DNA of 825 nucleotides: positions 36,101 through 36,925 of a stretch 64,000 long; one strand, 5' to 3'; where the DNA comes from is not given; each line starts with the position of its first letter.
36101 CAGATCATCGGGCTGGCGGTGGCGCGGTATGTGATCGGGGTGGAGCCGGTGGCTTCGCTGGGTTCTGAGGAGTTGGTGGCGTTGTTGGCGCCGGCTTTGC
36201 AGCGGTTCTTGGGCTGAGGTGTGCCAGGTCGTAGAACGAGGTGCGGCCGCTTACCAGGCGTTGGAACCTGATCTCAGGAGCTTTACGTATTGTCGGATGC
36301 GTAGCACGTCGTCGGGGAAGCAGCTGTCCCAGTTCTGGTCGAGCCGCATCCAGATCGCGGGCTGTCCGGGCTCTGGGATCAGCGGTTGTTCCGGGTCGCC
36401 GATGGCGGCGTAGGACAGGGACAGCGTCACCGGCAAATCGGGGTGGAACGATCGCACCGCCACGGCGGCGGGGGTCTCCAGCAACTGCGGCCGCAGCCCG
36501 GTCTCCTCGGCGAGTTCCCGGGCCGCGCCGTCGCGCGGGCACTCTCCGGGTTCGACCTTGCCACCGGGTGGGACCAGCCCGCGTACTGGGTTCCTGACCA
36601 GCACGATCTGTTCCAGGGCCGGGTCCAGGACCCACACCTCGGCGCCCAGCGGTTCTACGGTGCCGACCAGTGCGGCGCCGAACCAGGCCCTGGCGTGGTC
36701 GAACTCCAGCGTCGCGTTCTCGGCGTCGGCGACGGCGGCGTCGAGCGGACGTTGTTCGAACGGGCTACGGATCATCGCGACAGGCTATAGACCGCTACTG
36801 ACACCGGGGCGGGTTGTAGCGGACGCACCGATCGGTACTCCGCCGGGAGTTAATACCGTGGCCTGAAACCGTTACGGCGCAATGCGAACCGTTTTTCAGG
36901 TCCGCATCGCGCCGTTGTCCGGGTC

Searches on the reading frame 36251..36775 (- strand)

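Call 60: search_protein_families(library=pfam, proteins=[window:36251-36775:-], max_evalue=0.001)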
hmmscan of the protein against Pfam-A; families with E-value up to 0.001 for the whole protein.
window:36251-36775:- (174 aa): 1 family
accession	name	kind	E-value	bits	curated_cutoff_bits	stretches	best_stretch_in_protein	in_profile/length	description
PF00293.34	NUDIX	-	1e-12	48.6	21.1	1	45-148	6-118/134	NUDIX domain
